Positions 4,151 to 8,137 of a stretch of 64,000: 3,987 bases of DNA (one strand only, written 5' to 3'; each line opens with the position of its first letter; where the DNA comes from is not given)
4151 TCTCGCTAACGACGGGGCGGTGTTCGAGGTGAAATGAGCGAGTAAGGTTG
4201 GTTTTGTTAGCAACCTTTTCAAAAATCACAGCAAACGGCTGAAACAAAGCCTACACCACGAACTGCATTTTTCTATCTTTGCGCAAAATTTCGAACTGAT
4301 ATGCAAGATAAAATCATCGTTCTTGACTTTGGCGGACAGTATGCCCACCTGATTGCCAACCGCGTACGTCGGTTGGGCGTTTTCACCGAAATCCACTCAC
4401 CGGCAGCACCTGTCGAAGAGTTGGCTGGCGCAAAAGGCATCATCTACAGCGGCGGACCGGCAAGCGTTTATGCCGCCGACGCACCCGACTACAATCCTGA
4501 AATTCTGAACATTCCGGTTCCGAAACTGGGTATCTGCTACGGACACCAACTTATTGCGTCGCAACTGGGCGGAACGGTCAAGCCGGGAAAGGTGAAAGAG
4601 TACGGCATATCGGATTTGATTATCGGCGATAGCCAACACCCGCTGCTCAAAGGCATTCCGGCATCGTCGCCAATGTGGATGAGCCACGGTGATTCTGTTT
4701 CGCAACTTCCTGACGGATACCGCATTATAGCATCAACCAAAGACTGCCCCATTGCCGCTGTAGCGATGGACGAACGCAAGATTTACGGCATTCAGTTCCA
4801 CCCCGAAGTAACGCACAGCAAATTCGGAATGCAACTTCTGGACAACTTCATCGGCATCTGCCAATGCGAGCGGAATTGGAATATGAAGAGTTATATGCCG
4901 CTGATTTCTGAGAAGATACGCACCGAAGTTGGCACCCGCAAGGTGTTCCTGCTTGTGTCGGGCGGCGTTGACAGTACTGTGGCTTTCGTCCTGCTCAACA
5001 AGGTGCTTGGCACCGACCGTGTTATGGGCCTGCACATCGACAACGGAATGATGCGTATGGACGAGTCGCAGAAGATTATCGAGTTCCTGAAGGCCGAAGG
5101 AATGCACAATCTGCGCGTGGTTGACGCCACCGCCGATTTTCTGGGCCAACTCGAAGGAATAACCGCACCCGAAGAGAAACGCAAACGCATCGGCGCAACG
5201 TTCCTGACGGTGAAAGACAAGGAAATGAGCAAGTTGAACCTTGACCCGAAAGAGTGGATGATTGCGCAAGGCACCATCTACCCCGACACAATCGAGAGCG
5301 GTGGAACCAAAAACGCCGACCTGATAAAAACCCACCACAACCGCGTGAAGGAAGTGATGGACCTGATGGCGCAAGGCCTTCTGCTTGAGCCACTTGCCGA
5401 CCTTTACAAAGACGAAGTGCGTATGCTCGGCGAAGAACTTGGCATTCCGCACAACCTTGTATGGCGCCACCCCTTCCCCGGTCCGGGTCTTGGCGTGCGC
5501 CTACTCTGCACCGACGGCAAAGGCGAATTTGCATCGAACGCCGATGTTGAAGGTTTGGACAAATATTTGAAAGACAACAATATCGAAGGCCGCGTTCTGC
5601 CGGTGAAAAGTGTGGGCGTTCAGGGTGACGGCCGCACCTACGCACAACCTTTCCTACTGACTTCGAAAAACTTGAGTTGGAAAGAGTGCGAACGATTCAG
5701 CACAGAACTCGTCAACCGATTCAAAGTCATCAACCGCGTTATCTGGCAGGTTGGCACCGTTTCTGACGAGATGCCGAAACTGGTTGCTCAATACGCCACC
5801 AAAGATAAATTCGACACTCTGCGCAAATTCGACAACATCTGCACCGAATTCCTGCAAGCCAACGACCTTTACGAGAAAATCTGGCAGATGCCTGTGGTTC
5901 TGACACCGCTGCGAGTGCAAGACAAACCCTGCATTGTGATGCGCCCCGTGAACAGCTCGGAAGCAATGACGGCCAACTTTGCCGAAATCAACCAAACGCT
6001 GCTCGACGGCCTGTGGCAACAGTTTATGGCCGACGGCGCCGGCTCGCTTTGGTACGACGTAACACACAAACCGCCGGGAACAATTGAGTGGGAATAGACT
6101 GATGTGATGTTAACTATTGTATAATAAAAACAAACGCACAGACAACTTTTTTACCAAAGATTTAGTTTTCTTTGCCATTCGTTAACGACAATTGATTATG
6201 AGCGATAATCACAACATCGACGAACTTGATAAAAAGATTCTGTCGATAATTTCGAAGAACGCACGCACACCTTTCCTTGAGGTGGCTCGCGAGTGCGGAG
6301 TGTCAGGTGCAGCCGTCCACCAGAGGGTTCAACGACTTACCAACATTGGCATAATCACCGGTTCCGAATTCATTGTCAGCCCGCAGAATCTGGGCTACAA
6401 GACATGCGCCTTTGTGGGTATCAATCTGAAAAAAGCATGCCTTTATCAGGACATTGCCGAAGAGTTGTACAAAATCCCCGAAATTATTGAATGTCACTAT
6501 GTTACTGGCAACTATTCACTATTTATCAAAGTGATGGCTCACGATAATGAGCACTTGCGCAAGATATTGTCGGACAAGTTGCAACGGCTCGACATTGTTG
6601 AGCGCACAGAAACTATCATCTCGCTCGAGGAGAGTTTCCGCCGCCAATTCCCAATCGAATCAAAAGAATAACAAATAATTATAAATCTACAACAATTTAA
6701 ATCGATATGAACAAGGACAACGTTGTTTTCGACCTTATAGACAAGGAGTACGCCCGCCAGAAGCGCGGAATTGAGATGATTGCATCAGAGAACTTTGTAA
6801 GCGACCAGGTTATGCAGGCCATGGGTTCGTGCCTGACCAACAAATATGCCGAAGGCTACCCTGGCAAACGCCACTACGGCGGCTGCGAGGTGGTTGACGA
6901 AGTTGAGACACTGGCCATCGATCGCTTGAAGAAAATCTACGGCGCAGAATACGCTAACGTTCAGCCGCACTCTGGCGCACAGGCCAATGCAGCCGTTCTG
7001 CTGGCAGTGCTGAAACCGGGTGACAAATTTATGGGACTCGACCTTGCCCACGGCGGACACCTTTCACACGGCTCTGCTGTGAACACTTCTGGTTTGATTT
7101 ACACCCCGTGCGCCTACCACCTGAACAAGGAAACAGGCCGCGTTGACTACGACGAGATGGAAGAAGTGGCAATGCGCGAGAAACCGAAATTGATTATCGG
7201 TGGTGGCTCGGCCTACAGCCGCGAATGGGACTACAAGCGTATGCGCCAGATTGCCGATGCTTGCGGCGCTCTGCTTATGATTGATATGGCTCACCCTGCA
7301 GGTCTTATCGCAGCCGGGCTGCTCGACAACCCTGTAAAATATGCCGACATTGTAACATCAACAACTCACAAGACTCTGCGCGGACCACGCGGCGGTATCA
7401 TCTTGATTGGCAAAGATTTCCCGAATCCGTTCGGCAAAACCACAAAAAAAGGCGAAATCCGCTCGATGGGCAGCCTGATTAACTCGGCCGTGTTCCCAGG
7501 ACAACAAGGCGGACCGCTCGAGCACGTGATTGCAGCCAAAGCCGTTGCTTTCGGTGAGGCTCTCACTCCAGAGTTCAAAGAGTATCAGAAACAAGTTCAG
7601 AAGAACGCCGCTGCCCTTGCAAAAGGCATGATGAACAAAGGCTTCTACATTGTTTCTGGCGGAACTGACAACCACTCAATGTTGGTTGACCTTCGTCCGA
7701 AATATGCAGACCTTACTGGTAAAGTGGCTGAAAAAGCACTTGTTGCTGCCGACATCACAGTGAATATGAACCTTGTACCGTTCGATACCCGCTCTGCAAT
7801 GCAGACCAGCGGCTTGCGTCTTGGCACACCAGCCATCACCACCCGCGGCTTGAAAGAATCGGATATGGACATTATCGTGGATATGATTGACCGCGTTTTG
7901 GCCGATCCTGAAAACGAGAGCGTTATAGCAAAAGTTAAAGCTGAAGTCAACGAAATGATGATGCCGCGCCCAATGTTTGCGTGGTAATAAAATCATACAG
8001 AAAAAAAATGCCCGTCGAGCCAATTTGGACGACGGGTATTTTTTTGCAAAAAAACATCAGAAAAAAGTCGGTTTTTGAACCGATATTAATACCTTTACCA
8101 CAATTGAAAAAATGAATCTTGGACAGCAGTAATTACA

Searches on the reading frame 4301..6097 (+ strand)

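Call 75: search_protein_families(library=pfam, proteins=[window:4301-6097:+], max_evalue=0.0001)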
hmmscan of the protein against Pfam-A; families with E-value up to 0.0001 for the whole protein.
window:4301-6097:+ (598 aa): 4 families
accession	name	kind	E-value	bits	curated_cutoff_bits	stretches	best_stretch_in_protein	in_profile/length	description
PF00117.34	GATase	-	4.8e-40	137.7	22.8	1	7-183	2-186/190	Glutamine amidotransferase class-I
PF00958.27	GMP_synt_C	-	1.5e-18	67.1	27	1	518-597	3-92/92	GMP synthase C terminal domain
PF02540.23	NAD_synthase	-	3.8e-10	39.7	21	1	203-270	10-76/242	NAD synthase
PF07722.19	Peptidase_C26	-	3.7e-09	37.1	20.5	1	69-169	102-219/219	Peptidase C26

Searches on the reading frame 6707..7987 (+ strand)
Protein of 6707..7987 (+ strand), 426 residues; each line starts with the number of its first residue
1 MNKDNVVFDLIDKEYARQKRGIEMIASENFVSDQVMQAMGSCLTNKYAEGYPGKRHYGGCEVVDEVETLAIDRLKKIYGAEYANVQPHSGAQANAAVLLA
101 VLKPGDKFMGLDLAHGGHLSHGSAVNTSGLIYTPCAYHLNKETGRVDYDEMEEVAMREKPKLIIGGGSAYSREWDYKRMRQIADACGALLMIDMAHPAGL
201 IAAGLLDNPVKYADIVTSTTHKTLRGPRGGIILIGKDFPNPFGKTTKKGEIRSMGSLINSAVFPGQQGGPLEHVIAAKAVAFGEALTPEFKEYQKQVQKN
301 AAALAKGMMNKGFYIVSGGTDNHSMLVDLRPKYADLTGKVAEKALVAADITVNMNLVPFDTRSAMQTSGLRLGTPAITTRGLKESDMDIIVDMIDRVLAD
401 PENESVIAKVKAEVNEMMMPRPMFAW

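Call 75: search_protein_families(library=pfam, proteins=[window:6707-7987:+], max_evalue=0.0001)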
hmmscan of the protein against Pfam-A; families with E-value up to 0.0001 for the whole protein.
window:6707-7987:+ (426 aa): 3 families
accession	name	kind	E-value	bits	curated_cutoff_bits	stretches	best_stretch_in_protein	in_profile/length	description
PF00464.25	SHMT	-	1.5e-166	554.4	27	1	3-394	4-399/399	Serine hydroxymethyltransferase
PF01212.27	Beta_elim_lyase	-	5.8e-09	36.1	27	1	30-325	2-247/288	Beta-eliminating lyase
PF00155.27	Aminotran_1_2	-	1.5e-08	34.6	19.7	1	54-348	35-321/361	Aminotransferase class I and II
